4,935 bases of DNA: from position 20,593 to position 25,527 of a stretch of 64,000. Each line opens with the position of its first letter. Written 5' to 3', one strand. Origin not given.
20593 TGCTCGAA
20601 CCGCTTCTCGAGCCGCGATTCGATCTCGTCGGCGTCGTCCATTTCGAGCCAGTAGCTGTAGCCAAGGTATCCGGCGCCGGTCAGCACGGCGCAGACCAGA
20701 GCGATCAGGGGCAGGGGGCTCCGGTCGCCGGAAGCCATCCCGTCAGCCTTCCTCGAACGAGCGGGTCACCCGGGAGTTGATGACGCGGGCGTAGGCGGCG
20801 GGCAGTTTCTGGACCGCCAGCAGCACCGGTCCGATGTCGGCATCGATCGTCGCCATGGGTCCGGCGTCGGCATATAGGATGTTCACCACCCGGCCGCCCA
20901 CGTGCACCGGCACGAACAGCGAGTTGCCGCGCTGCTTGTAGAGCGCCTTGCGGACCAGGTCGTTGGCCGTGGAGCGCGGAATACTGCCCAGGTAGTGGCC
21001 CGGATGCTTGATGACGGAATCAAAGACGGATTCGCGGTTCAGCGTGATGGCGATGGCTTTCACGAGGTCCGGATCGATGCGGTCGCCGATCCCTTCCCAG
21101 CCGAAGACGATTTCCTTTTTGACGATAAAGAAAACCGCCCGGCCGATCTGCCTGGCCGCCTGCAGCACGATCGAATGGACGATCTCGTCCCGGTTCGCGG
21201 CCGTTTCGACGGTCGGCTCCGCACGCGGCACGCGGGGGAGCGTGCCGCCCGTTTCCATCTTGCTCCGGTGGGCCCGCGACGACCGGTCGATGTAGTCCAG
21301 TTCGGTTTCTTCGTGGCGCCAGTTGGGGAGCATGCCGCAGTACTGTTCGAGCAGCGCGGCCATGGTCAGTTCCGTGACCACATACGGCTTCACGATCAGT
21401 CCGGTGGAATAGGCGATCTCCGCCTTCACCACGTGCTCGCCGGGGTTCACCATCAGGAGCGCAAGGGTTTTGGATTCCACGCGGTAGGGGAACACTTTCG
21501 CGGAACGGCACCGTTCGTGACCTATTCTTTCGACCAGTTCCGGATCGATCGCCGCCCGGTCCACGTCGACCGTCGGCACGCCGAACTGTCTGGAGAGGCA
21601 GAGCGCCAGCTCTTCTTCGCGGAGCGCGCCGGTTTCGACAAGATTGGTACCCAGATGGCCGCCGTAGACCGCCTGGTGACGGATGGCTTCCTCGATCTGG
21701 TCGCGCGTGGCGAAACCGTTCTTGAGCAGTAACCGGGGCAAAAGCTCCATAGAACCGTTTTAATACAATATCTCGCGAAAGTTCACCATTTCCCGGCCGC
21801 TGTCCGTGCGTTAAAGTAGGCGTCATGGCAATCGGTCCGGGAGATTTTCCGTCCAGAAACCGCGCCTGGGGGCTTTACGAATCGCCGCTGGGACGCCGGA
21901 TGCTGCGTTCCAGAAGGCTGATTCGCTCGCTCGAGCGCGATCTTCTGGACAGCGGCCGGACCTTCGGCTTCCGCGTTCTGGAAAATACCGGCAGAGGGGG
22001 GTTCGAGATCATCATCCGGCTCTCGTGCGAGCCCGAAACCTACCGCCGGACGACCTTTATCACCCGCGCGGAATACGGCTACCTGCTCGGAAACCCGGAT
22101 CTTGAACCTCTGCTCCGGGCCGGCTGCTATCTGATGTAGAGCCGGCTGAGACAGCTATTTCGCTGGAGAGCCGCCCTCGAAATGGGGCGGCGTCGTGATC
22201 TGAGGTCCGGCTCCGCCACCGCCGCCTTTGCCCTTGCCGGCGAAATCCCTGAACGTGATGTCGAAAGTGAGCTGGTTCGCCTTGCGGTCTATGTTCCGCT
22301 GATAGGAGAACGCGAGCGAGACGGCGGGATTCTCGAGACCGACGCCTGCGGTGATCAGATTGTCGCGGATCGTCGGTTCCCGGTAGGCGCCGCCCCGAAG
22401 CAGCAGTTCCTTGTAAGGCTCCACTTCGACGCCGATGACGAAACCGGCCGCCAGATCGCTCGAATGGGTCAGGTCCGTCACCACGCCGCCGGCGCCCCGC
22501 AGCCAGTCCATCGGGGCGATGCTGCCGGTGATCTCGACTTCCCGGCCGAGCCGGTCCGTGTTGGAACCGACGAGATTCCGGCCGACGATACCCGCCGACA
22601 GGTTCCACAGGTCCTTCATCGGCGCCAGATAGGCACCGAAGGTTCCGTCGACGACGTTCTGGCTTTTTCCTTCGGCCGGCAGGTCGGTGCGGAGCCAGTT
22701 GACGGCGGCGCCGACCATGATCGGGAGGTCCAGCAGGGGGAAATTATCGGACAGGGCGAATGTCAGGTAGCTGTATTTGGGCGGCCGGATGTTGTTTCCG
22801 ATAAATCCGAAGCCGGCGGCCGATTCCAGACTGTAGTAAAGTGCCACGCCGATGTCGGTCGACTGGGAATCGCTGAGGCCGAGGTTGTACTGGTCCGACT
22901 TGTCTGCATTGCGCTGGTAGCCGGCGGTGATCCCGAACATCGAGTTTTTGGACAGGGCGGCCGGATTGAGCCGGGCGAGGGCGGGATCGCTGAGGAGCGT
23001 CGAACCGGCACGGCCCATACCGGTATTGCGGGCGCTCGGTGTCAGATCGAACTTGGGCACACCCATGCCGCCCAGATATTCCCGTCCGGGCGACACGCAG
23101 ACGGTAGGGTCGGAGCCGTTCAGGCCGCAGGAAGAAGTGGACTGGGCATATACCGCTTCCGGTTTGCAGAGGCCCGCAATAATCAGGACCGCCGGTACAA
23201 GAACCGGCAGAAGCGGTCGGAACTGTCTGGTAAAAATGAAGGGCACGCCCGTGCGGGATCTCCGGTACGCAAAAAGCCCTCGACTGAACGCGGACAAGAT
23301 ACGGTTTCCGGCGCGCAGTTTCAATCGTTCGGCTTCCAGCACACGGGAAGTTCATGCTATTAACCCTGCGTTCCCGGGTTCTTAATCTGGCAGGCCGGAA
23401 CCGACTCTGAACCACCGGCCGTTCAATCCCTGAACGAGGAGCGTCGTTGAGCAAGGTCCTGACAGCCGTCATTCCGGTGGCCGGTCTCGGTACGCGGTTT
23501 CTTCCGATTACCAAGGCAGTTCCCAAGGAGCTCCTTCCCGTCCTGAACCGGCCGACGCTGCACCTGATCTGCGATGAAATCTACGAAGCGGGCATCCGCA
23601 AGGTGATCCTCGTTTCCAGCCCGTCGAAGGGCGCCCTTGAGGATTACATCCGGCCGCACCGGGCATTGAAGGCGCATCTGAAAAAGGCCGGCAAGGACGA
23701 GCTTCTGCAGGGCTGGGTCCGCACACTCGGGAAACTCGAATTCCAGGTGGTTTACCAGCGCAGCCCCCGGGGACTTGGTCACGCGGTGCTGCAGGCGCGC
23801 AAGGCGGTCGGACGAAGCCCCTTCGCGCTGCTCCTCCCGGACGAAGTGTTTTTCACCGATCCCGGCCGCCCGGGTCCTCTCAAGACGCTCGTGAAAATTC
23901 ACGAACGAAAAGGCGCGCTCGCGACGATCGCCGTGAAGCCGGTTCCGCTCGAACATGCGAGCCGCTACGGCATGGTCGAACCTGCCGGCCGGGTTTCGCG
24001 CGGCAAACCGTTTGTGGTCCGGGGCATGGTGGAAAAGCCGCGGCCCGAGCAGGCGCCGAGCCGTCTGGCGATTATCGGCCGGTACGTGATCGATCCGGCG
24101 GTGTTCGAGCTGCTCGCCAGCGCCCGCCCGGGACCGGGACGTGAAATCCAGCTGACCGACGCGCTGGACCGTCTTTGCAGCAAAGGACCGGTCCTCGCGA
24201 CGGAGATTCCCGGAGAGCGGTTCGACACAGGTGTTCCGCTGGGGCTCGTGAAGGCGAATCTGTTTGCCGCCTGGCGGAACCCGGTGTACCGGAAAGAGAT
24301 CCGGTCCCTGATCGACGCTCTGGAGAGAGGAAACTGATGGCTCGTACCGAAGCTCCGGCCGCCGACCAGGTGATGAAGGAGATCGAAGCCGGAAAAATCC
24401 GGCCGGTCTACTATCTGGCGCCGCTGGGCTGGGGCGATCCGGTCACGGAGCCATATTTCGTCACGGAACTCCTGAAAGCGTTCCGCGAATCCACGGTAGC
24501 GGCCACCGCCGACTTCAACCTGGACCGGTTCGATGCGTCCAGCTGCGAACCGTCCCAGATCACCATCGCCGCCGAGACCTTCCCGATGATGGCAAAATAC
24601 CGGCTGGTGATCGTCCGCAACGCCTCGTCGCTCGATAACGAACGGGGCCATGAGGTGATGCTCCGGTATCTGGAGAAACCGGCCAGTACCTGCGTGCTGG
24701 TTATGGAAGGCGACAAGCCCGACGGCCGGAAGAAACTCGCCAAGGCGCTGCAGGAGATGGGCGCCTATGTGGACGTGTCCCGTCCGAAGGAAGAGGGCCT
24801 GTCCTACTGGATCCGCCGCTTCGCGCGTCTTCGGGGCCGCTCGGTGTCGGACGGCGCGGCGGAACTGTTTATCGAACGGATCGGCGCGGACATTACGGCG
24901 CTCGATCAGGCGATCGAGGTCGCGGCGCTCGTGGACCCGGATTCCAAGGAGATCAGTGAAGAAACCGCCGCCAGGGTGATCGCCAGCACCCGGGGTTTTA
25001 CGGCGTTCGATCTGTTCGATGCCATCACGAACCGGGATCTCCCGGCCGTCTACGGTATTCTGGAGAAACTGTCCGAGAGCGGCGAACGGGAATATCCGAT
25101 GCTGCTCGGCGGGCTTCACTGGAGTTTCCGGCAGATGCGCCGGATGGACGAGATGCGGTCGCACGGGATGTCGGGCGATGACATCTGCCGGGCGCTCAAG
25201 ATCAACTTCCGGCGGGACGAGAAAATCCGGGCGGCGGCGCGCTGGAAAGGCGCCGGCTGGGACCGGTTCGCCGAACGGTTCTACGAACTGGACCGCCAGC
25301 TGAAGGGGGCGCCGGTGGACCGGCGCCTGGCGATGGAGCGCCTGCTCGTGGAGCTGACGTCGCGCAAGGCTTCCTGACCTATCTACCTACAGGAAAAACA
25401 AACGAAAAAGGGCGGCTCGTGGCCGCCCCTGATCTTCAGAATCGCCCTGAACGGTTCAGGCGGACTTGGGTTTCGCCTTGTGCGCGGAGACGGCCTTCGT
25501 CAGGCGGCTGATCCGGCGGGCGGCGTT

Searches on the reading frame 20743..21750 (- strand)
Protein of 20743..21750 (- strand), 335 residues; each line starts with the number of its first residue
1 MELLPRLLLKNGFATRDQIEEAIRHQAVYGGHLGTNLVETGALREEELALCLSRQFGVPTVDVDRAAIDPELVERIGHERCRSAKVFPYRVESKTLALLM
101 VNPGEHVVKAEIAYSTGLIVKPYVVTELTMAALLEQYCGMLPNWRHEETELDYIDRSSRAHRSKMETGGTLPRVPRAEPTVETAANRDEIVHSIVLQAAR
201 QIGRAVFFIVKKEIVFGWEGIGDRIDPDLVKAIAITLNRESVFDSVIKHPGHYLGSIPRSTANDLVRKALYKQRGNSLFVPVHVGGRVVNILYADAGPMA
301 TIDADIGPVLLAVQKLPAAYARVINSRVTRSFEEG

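Call 16: search_protein_families(library=pfam, proteins=[window:20743-21750:-], max_evalue=0.001)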
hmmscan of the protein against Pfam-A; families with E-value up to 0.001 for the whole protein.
window:20743-21750:- (335 aa): 1 family
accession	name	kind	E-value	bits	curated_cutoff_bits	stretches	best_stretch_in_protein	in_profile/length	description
PF05157.20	MshEN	-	1.1e-12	48.2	23.1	1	56-139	1-85/90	MshEN domain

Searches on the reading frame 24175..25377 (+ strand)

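Call 71: search_protein_families(library=pfam, proteins=[window:24175-25377:+], max_evalue=0.001)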
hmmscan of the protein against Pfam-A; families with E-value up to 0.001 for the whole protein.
window:24175-25377:+ (400 aa): 2 families
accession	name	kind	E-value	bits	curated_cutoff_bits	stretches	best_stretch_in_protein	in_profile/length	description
PF06144.19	DNA_pol3_delta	-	2e-10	41.2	21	1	110-199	26-121/124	DNA polymerase III, delta subunit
PF21694.2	DNA_pol3_delta_C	-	3.1e-09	37.3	27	1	277-393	4-120/121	DNA polymerase III delta subunit, C-terminal domain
